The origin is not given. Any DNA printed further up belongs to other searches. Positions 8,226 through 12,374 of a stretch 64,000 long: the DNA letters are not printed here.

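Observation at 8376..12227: Amino-acid dehydrogenase fused to a full-length ValRS-like body that has lost both class I signature motifs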

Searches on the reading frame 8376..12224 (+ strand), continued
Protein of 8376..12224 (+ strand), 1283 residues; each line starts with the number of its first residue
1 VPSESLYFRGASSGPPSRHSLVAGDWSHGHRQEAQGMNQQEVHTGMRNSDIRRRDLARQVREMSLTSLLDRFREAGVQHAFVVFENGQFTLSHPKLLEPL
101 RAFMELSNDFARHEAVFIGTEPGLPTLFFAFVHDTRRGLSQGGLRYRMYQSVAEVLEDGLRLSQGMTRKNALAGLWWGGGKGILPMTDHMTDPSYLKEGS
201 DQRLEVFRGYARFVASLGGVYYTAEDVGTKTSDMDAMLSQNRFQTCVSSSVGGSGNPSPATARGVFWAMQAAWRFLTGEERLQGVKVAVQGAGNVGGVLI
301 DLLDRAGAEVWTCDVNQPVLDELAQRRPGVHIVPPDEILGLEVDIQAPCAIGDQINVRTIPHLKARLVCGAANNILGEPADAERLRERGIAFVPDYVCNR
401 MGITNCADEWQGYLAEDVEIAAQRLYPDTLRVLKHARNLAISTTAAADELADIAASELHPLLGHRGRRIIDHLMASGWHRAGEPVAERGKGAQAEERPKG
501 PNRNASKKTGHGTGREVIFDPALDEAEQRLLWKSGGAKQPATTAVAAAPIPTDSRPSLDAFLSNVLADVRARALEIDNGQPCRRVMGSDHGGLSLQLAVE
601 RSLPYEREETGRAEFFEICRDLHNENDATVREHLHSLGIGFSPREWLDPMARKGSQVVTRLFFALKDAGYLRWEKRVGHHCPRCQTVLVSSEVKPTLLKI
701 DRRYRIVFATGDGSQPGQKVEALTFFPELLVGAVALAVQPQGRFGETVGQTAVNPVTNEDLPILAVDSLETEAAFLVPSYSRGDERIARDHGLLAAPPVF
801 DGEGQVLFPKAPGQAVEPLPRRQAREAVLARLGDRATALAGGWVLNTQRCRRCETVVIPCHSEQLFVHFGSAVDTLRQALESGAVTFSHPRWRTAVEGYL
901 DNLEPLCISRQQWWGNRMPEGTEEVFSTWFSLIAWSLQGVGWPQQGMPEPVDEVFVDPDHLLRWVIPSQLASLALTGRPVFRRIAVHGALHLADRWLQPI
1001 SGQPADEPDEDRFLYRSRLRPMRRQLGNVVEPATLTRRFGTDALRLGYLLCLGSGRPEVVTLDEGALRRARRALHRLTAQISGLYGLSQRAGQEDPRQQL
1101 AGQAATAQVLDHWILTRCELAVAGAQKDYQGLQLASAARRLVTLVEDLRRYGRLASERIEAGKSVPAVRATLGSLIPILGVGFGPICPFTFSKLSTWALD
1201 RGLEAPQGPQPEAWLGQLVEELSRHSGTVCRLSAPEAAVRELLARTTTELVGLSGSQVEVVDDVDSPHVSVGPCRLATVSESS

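Call 7: find_homologous_proteins(query=window:8376-12224:+, max_evalue=0.00001)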
Query window:8376-12224:+ (1283 aa): 167 proteins with E <= 0.00001 among 8000 candidates; the best 120 are listed.
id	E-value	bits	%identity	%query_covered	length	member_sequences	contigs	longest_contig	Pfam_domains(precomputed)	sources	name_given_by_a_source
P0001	0.0e+0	2861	100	97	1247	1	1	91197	PF09334.18,PF02812.24,PF00133.29,PF00208.28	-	-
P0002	0.0e+0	1654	64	90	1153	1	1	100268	PF09334.18,PF02812.24,PF00133.29,PF00208.28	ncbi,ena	-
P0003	0.0e+0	1638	65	90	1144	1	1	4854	PF09334.18,PF02812.24,PF00133.29,PF00208.28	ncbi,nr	ncbi:MAG: class I tRNA ligase family protein [Acidobacteria bacterium]|nr:class I tRNA ligase family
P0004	0.0e+0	1589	63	92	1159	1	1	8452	PF09334.18,PF02812.24,PF00133.29,PF00208.28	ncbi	-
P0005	0.0e+0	1401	56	91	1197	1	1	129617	PF09334.18,PF02812.24,PF00133.29,PF00208.28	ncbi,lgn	ncbi:MAG: class I tRNA ligase family protein [Acidobacteriota bacterium]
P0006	0.0e+0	1362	56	90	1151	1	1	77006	PF09334.18,PF02812.24,PF00133.29,PF00208.28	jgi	jgi:valyl-tRNA synthetase/glutamate dehydrogenase/leucine dehydrogenase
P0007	0.0e+0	1361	55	93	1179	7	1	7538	PF09334.18,PF02812.24,PF00133.29,PF00208.28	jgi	jgi:leucine dehydrogenase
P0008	0.0e+0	1355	52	96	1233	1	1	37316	PF08264.20,PF02812.24,PF00133.29,PF00208.28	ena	-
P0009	0.0e+0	1351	55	93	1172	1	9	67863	PF09334.18,PF08264.20,PF02812.24,PF00133.29,PF00208.28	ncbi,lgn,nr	ncbi:MAG: class I tRNA ligase family protein [candidate division KSB1 bacterium]|nr:class I tRNA lig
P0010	0.0e+0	1344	54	90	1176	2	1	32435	PF09334.18,PF02812.24,PF13603.13,PF00133.29,PF00208.28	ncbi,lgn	-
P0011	0.0e+0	1344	52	94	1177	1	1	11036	PF09334.18,PF08264.20,PF02812.24,PF00133.29,PF00208.28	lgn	-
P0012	0.0e+0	1343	53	92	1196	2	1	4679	PF09334.18,PF08264.20,PF02812.24,PF00133.29,PF00208.28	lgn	-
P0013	0.0e+0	1343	53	92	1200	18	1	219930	PF09334.18,PF02812.24,PF00133.29,PF00208.28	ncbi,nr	ncbi:class I tRNA ligase family protein [bacterium]|nr:class I tRNA ligase family protein [bacterium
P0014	0.0e+0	1338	53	95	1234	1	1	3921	PF02812.24,PF00133.29,PF00208.28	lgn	-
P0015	0.0e+0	1331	53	94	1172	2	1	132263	PF09334.18,PF08264.20,PF02812.24,PF00133.29,PF00208.28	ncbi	-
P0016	0.0e+0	1328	52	96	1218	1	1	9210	PF02812.24,PF00133.29,PF00208.28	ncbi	-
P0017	0.0e+0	1327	53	93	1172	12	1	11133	PF09334.18,PF02812.24,PF00133.29,PF00208.28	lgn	-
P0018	0.0e+0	1325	54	90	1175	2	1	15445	PF09334.18,PF02812.24,PF00133.29,PF00208.28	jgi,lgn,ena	-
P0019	0.0e+0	1320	52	96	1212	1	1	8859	PF02812.24,PF00133.29,PF00208.28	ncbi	-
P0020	0.0e+0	1319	51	96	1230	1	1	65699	PF02812.24,PF00133.29,PF00208.28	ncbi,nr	ncbi:MAG: class I tRNA ligase family protein [bacterium]|nr:class I tRNA ligase family protein [bact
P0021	0.0e+0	1319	51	96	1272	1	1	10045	PF02812.24,PF00133.29,PF00208.28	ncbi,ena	-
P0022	0.0e+0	1315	51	96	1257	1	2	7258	PF02812.24,PF00133.29,PF00208.28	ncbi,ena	-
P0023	0.0e+0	1315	51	94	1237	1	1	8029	PF09334.18,PF08264.20,PF02812.24,PF00133.29,PF00208.28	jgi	-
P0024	0.0e+0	1314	52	96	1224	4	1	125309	PF02812.24,PF00133.29,PF00208.28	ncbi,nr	ncbi:MAG: class I tRNA ligase family protein [Candidatus Wallbacteria bacterium]|nr:class I tRNA lig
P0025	0.0e+0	1314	53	92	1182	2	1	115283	PF09334.18,PF02812.24,PF00133.29,PF00208.28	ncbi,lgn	-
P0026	0.0e+0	1313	52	96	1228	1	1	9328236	PF09334.18,PF02812.24,PF00133.29,PF00208.28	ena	-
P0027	0.0e+0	1310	50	95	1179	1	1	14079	PF09334.18,PF08264.20,PF02812.24,PF00133.29,PF00208.28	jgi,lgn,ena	-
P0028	0.0e+0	1309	53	95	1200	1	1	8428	PF09334.18,PF08264.20,PF02812.24,PF00133.29,PF00208.28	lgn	-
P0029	0.0e+0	1305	52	94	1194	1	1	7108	PF08264.20,PF02812.24,PF00133.29,PF00208.28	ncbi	-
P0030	0.0e+0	1303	53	89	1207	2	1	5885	PF09334.18,PF02812.24,PF00133.29,PF00208.28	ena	-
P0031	0.0e+0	1301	52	94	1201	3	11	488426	PF09334.18,PF02812.24,PF00133.29,PF00208.28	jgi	jgi:valyl-tRNA synthetase/glutamate dehydrogenase/leucine dehydrogenase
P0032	0.0e+0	1299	51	96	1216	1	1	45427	PF02812.24,PF00133.29,PF00208.28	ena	-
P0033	0.0e+0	1299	51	95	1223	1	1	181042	PF08264.20,PF02812.24,PF00133.29,PF00208.28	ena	-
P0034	0.0e+0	1294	52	96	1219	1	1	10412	PF02812.24,PF00133.29,PF00208.28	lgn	-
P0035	0.0e+0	1293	52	95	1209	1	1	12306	PF09334.18,PF02812.24,PF00133.29,PF00208.28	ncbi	-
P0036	0.0e+0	1293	51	94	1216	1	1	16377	PF02812.24,PF00133.29,PF00208.28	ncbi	-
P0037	0.0e+0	1291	52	94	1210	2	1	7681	PF09334.18,PF08264.20,PF02812.24,PF00133.29,PF00208.28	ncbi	ncbi:MAG: class I tRNA ligase family protein [Thermoanaerobaculia bacterium]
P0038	0.0e+0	1284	52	96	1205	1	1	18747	PF02812.24,PF00133.29,PF00208.28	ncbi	-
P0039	0.0e+0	1283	51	95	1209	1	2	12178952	PF09334.18,PF02812.24,PF00133.29,PF00208.28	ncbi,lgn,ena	-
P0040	0.0e+0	1282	51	95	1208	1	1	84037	PF09334.18,PF02812.24,PF00133.29,PF00208.28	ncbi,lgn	-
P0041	0.0e+0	1278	51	95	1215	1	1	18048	PF09334.18,PF02812.24,PF00133.29,PF00208.28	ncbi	ncbi:MAG: class I tRNA ligase family protein [Acidobacteriota bacterium]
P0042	0.0e+0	1277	51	94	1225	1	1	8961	PF02812.24,PF00133.29,PF00208.28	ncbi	-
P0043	0.0e+0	1274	50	95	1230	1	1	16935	PF09334.18,PF02812.24,PF00133.29,PF00208.28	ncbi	-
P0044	0.0e+0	1271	51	92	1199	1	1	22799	PF02812.24,PF00133.29,PF00208.28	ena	-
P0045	0.0e+0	1261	53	92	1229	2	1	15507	PF09334.18,PF02812.24,PF00133.29,PF00208.28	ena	-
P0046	0.0e+0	1243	52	90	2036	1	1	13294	PF09334.18,PF08264.20,PF02812.24,PF13603.13,PF00133.29,PF10458.15,PF00208.28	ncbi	-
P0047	0.0e+0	1241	50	90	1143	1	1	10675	PF09334.18,PF02812.24,PF00133.29,PF00208.28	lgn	-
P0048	0.0e+0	1237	50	95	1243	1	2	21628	PF09334.18,PF02812.24,PF00133.29,PF00208.28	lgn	-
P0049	0.0e+0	1237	56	81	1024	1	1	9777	PF09334.18,PF02812.24,PF00133.29,PF00208.28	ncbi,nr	ncbi:MAG: class I tRNA ligase family protein, partial [Planctomycetes bacterium]|nr:class I tRNA lig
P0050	0.0e+0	1235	52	90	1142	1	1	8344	PF02812.24,PF00133.29,PF00208.28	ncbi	-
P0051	0.0e+0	1224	52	90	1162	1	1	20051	PF09334.18,PF08264.20,PF02812.24,PF00133.29,PF00208.28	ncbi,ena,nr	ncbi:MAG: class I tRNA ligase family protein [Thermoanaerobaculia bacterium]|nr:class I tRNA ligase 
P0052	0.0e+0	1222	62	50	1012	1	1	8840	PF09334.18,PF02812.24,PF00133.29,PF00208.28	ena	-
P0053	0.0e+0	1221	51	94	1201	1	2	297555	PF02812.24,PF00133.29,PF00208.28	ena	-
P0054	0.0e+0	1220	61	51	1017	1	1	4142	PF02812.24,PF00133.29,PF00208.28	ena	-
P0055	0.0e+0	1220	50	91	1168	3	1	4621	PF09334.18,PF02812.24,PF00133.29,PF00208.28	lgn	-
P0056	0.0e+0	1215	52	89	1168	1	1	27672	PF09334.18,PF08264.20,PF02812.24,PF00133.29,PF00208.28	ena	-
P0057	0.0e+0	1208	51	90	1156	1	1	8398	PF02812.24,PF00133.29,PF00208.28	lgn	-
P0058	0.0e+0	1207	50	93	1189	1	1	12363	PF09334.18,PF02812.24,PF00133.29,PF00208.28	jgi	jgi:valyl-tRNA synthetase/glutamate dehydrogenase/leucine dehydrogenase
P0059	0.0e+0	1205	52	90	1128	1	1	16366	PF02812.24,PF00133.29,PF00208.28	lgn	-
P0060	0.0e+0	1199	48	90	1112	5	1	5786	PF09334.18,PF08264.20,PF02812.24,PF00133.29,PF00208.28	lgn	-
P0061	0.0e+0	1188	48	96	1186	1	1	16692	PF09334.18,PF02812.24,PF00133.29,PF00208.28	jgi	jgi:leucine dehydrogenase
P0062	0.0e+0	1187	47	90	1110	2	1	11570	PF09334.18,PF08264.20,PF02812.24,PF00133.29,PF00208.28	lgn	-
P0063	0.0e+0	1185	49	92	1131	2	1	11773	PF09334.18,PF02812.24,PF00133.29,PF00208.28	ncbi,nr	ncbi:MAG: class I tRNA ligase family protein, partial [Planctomycetota bacterium]|nr:class I tRNA li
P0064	0.0e+0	1178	47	90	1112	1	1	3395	PF09334.18,PF08264.20,PF02812.24,PF00133.29,PF00208.28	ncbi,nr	ncbi:hypothetical protein EON78_00495 [bacterium]|nr:MAG: hypothetical protein EON78_00495 [bacteriu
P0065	0.0e+0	1176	51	90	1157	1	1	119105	PF09334.18,PF02812.24,PF00133.29,PF00208.28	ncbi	-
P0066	0.0e+0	1173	47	96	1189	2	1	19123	PF09334.18,PF02812.24,PF00133.29,PF00208.28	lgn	-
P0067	0.0e+0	1165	47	90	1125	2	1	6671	PF02812.24,PF00133.29,PF00208.28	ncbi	-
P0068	0.0e+0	1165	61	50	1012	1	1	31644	PF02812.24,PF00133.29,PF00208.28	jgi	jgi:leucine dehydrogenase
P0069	0.0e+0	1164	47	96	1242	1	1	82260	PF09334.18,PF08264.20,PF02812.24,PF00133.29,PF00208.28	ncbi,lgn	ncbi:MAG TPA: class I tRNA ligase family protein [Pyrinomonadaceae bacterium]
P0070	0.0e+0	1164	49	92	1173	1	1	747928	PF02812.24,PF00133.29,PF00208.28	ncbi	ncbi:MAG: class I tRNA ligase family protein [Candidatus Sericytochromatia bacterium]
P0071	0.0e+0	1163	61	50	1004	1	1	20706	PF02812.24,PF00133.29,PF00208.28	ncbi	ncbi:MAG: class I tRNA ligase family protein [Acidobacteriota bacterium]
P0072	0.0e+0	1162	62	50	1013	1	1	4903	PF02812.24,PF00133.29,PF00208.28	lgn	-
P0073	0.0e+0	1162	49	96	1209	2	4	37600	PF09334.18,PF02812.24,PF00133.29,PF00208.28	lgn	-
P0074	0.0e+0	1160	61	50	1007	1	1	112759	PF02812.24,PF00133.29,PF00208.28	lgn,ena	-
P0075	0.0e+0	1160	58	51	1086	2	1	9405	PF09334.18,PF02812.24,PF00133.29,PF00208.28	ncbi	-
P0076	0.0e+0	1159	61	50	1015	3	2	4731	PF02812.24,PF00133.29,PF00208.28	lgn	-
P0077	0.0e+0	1157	49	90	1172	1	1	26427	PF09334.18,PF02812.24,PF00133.29,PF00208.28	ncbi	-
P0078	0.0e+0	1156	62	50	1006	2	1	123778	PF02812.24,PF00133.29,PF00208.28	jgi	jgi:glutamate dehydrogenase/leucine dehydrogenase/methionyl-tRNA synthetase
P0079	0.0e+0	1156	61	50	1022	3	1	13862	PF02812.24,PF00133.29,PF00208.28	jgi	jgi:leucine dehydrogenase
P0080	0.0e+0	1151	48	90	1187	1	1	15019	PF02812.24,PF00133.29,PF00208.28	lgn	-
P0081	0.0e+0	1151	61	50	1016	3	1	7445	PF02812.24,PF00133.29,PF00208.28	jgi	jgi:glutamate dehydrogenase/leucine dehydrogenase/ribosomal protein S27AE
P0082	0.0e+0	1150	61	50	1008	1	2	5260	PF02812.24,PF00133.29,PF00208.28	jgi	jgi:glutamate dehydrogenase/leucine dehydrogenase/methionyl-tRNA synthetase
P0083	0.0e+0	1149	50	89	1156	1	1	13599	PF02812.24,PF00133.29,PF00208.28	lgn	-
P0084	0.0e+0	1142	46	90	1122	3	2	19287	PF09334.18,PF02812.24,PF00133.29,PF00208.28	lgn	-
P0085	0.0e+0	1137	51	89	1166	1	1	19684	PF02812.24,PF00133.29,PF00208.28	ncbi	-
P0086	0.0e+0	1137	48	92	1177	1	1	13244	PF09334.18,PF02812.24,PF00133.29,PF00208.28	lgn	-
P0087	0.0e+0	1136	47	89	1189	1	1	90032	PF02812.24,PF00133.29,PF00208.28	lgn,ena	-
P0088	0.0e+0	1135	48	90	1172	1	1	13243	PF09334.18,PF02812.24,PF00133.29,PF00208.28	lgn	-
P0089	0.0e+0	1134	60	51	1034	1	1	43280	PF02812.24,PF00133.29,PF00208.28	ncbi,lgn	-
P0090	0.0e+0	1130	60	50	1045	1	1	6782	PF02812.24,PF00133.29,PF00208.28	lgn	-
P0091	0.0e+0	1115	48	89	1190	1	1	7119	PF02812.24,PF00133.29,PF00208.28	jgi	-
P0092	0.0e+0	1114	48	90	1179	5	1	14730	PF09334.18,PF02812.24,PF00133.29,PF00208.28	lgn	-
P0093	0.0e+0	1111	49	90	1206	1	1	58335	PF09334.18,PF02812.24,PF00133.29,PF00208.28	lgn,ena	-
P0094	0.0e+0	1109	48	92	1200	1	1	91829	PF02812.24,PF00133.29,PF00208.28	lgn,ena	-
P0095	0.0e+0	1107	46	90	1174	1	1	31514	PF09334.18,PF02812.24,PF00133.29,PF00208.28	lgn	-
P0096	0.0e+0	1106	46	95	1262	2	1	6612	PF02812.24,PF00133.29,PF00208.28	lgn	-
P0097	0.0e+0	1104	46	94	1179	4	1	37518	PF09334.18,PF02812.24,PF00133.29,PF00208.28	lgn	-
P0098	0.0e+0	1103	48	93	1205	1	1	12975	PF09334.18,PF02812.24,PF00133.29,PF00208.28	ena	-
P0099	0.0e+0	1102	49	89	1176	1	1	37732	PF09334.18,PF02812.24,PF00133.29,PF00208.28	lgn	-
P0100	0.0e+0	1102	47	91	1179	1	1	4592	PF02812.24,PF00133.29,PF00208.28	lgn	-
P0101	0.0e+0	1102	47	92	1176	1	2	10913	PF02812.24,PF00133.29,PF00208.28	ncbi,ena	-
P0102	0.0e+0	1099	47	89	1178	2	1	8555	PF02812.24,PF00133.29,PF00208.28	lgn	-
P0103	0.0e+0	1098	59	51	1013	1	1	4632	PF09334.18,PF02812.24,PF00133.29,PF00208.28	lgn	-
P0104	0.0e+0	1096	48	89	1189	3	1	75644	PF02812.24,PF00133.29,PF00208.28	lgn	-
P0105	0.0e+0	1095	48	93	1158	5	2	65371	PF09334.18,PF02812.24,PF00133.29,PF00208.28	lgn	-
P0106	0.0e+0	1094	62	48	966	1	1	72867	PF02812.24,PF00133.29,PF00208.28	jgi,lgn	jgi:glutamate dehydrogenase/leucine dehydrogenase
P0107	0.0e+0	1093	60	49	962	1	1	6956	PF02812.24,PF00133.29,PF00208.28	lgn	-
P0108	0.0e+0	1086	46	98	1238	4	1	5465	PF02812.24,PF00133.29,PF00208.28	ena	-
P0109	0.0e+0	1080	59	51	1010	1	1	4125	PF02812.24,PF00133.29,PF00208.28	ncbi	-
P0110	0.0e+0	1073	46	90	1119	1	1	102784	PF02812.24,PF00133.29,PF00208.28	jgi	jgi:valyl-tRNA synthetase/glutamate dehydrogenase/leucine dehydrogenase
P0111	0.0e+0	1072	56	50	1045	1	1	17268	PF09334.18,PF02812.24,PF00133.29,PF00208.28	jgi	jgi:leucine dehydrogenase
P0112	0.0e+0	1071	58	50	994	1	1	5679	PF02812.24,PF00133.29,PF00208.28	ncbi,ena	-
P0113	0.0e+0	1066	54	50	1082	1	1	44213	PF09334.18,PF02812.24,PF00133.29,PF00208.28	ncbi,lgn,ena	-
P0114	0.0e+0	1065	47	90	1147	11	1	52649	PF02812.24,PF00133.29,PF00208.28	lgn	-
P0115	0.0e+0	1063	59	50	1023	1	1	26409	PF02812.24,PF00133.29,PF00208.28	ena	-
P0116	0.0e+0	1062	58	51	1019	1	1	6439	PF02812.24,PF00133.29,PF00208.28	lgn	-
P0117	0.0e+0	1054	58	50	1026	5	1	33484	PF02812.24,PF00133.29,PF00208.28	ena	-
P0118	0.0e+0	1050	47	88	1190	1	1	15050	PF02812.24,PF00133.29,PF00208.28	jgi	jgi:glutamate dehydrogenase/leucine dehydrogenase/methionyl-tRNA synthetase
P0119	0.0e+0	1045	54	50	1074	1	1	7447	PF09334.18,PF02812.24,PF00133.29,PF00208.28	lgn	-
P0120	0.0e+0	1044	54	50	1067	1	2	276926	PF02812.24,PF00133.29,PF00208.28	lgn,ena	-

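Call 13: find_encoding_contigs(protein=P0046, flank=8000, max_places=2)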
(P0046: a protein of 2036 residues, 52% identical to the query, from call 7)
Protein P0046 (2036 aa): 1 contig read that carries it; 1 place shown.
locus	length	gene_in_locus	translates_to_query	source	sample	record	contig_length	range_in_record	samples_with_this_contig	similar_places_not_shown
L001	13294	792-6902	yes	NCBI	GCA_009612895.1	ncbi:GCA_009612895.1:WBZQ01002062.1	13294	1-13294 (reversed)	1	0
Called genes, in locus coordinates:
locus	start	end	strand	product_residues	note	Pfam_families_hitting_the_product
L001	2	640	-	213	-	?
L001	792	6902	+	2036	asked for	PF02812:ELFV_dehydrog_N, PF00208:ELFV_dehydrog, PF00133:tRNA-synt_1, PF09334:tRNA-synt_1g (faint), PF13603:tRNA-synt_1_2 (faint), PF00133:tRNA-synt_1, PF08264:Anticodon_1, PF10458:Val_tRNA-synt_C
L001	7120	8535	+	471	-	PF13289:SIR2_2 (faint)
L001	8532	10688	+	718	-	PF01935:DUF87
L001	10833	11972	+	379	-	PF04116:FA_hydroxylase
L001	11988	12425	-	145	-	PF01850:PIN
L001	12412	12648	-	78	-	-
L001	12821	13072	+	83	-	PF22513:FitA-like_RHH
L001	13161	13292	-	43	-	?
